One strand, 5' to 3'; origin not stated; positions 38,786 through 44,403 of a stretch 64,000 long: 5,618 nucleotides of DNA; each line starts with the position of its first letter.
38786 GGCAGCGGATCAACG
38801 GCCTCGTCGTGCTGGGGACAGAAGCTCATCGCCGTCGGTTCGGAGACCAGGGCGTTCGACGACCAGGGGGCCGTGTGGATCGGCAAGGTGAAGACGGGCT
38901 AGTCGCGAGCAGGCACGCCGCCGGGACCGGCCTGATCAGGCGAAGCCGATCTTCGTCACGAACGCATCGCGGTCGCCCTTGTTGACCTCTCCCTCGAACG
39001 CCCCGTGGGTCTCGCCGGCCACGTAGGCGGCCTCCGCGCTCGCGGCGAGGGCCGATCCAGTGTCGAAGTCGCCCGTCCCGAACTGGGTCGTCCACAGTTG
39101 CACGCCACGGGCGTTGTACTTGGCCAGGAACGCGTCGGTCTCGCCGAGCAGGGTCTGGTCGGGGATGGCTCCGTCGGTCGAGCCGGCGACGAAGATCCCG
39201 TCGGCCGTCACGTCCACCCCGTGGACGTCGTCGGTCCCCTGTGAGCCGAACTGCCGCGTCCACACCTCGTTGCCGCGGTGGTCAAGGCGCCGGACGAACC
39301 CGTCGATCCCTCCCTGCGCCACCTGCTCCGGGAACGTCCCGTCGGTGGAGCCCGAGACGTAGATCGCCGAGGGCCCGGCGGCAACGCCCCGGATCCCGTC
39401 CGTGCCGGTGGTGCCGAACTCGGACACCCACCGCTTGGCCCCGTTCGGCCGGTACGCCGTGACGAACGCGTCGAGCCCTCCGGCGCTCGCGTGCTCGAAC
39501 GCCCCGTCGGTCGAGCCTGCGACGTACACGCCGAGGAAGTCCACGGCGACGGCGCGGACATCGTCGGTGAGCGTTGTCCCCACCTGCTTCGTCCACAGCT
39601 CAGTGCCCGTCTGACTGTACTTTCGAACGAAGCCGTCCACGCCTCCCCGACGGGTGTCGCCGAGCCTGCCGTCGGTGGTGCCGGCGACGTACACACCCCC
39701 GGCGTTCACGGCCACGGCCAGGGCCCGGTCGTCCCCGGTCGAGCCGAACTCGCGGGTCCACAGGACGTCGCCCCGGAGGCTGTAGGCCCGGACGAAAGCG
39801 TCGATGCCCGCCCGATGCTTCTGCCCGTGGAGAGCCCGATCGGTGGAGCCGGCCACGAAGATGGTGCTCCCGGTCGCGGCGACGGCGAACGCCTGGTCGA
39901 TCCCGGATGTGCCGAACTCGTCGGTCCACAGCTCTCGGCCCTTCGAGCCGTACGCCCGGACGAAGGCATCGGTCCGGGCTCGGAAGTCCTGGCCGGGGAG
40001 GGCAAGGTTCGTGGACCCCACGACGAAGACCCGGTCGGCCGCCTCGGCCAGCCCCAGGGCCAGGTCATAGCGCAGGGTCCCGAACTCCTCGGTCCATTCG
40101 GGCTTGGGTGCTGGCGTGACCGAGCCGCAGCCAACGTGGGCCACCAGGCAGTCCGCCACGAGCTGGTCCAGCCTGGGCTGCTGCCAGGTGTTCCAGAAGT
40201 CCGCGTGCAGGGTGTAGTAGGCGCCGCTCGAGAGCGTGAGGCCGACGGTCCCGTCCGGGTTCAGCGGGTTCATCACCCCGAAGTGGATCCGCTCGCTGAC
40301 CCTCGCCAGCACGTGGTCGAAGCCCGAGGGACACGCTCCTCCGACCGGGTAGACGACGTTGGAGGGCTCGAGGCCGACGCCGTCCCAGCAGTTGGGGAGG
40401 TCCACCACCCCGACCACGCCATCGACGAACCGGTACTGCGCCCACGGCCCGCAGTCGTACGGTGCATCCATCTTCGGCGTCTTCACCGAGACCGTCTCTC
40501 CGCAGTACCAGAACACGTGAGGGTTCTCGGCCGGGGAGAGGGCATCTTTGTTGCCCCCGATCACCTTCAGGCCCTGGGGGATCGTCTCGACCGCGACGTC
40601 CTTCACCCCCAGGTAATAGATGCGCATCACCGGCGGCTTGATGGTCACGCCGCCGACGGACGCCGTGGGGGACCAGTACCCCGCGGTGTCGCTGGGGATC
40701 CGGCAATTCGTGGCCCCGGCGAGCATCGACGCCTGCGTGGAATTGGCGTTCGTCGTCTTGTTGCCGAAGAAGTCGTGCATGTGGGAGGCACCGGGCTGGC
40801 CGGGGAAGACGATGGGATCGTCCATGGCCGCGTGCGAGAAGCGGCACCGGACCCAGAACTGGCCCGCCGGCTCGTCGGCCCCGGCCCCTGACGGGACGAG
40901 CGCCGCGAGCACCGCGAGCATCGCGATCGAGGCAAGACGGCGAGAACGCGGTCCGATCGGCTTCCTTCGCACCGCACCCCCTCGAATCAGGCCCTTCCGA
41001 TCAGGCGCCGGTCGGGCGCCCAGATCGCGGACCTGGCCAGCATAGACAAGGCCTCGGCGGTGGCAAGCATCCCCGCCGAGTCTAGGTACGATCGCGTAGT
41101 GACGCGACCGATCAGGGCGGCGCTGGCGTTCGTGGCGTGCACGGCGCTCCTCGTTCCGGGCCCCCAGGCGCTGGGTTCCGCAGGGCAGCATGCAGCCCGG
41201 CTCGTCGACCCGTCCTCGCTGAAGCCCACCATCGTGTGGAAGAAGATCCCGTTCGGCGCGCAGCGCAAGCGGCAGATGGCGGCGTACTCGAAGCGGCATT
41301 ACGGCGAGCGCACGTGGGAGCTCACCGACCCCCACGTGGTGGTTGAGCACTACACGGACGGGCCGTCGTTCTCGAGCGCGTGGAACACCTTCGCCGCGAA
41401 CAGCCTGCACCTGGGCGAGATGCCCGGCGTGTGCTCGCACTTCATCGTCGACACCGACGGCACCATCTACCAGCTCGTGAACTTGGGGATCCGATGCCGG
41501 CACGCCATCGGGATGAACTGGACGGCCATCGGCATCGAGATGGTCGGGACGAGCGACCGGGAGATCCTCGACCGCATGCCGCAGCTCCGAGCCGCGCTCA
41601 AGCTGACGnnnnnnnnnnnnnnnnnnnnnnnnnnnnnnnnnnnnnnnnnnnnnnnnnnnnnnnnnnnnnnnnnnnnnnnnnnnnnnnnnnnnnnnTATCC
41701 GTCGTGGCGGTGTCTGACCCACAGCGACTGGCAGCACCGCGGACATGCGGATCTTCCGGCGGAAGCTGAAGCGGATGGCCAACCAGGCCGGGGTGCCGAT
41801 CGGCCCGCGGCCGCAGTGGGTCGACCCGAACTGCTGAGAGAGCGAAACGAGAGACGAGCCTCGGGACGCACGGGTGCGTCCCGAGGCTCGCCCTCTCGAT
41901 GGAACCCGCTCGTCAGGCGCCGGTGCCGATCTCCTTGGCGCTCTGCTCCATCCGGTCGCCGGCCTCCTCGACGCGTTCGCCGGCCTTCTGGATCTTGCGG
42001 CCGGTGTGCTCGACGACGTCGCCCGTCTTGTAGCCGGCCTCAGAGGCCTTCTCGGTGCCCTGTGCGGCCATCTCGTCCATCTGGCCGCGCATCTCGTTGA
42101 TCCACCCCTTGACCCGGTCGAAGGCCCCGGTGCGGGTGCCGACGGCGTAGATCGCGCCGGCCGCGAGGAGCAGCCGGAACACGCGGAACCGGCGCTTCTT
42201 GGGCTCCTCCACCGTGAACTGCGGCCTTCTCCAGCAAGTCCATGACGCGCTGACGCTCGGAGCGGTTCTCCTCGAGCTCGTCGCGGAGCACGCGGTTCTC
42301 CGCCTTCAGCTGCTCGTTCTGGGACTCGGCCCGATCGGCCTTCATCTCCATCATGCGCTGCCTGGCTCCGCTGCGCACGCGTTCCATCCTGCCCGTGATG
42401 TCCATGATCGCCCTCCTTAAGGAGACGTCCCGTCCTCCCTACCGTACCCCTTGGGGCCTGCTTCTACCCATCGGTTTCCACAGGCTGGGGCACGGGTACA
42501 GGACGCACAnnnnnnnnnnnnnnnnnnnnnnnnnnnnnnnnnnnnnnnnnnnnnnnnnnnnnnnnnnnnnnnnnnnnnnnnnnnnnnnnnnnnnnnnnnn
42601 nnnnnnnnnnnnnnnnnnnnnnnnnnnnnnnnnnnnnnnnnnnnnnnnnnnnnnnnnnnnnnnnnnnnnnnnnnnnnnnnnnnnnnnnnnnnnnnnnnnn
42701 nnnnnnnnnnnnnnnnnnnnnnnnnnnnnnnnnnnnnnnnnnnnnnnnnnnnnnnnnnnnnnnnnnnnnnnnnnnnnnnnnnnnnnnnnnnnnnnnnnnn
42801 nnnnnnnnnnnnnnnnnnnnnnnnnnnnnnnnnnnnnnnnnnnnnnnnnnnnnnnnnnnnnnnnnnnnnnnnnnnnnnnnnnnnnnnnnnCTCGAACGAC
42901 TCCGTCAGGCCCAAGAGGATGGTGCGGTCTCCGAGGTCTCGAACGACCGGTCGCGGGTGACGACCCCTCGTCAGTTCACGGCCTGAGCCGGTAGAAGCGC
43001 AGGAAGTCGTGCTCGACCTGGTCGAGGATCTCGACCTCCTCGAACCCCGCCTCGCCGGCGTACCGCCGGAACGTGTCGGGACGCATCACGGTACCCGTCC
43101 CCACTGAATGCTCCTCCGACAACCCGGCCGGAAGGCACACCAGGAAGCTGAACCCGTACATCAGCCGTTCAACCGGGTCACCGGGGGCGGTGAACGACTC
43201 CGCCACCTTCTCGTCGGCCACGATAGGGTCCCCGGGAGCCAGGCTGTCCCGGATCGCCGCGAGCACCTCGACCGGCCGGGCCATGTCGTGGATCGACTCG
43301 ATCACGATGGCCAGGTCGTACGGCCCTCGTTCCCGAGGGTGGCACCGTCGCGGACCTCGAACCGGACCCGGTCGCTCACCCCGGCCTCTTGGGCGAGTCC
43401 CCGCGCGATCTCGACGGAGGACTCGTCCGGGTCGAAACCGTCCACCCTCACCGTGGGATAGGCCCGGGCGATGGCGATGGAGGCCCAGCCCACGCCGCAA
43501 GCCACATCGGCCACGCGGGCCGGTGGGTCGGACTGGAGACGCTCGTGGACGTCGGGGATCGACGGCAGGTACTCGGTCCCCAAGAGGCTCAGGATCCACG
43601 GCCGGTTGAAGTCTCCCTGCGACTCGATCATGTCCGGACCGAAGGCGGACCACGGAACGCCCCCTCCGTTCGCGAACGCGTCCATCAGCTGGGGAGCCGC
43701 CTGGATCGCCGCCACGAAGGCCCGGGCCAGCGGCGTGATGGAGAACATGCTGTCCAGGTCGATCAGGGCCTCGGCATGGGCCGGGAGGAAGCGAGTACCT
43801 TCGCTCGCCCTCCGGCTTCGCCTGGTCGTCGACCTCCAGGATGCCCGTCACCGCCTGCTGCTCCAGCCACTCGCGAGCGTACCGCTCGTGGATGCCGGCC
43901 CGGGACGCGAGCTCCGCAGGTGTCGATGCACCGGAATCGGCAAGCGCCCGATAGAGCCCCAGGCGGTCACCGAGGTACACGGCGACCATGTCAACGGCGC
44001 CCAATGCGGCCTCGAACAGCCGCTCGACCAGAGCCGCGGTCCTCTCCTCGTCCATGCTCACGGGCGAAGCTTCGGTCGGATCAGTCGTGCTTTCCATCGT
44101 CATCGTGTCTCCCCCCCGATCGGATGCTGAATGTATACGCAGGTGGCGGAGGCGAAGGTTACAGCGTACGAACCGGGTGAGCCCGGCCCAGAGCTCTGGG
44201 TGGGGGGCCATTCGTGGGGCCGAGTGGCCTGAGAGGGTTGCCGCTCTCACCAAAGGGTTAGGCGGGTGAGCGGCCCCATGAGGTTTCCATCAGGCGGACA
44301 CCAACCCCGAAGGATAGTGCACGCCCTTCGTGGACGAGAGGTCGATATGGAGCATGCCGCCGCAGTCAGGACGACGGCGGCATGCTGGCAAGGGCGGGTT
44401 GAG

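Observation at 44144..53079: Four same-orientation copies of a 90-nt module with both coding-like and nucleotide-level conservation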

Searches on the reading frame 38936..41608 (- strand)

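Call 64: search_protein_families(library=pfam, proteins=[window:38936-41608:-], max_evalue=0.001)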
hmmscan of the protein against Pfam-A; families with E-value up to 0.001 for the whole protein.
window:38936-41608:- (890 aa): 2 families
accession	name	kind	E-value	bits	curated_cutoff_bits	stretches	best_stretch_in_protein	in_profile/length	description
PF09362.15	DUF1996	-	8.8e-27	95.1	27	1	264-475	1-237/237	Domain of unknown function (DUF1996)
PF06739.17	SBBP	-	9.8e-09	35.5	20.5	1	672-703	2-36/38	Beta-propeller repeat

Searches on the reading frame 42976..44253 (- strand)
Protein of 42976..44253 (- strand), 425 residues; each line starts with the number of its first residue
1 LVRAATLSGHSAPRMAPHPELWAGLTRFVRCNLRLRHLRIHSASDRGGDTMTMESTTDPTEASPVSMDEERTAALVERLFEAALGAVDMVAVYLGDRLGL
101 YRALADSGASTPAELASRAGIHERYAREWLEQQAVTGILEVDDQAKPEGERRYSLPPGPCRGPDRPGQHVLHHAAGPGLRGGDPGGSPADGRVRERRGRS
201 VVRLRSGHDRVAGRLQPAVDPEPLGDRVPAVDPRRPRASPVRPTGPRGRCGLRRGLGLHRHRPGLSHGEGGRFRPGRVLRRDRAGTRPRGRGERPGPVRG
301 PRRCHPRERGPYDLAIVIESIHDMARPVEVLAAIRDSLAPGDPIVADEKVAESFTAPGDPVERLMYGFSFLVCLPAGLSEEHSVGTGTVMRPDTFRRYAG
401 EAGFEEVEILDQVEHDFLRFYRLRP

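Call 30: search_protein_families(library=pfam, proteins=[window:42976-44253:-], max_evalue=0.01)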
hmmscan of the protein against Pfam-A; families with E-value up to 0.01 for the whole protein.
window:42976-44253:- (425 aa): 1 family
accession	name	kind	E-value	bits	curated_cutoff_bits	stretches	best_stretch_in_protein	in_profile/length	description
PF21320.3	HTH_65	-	3.1e-10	40.6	24.1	1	91-156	6-66/75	Rv2258c-like winged HTH domain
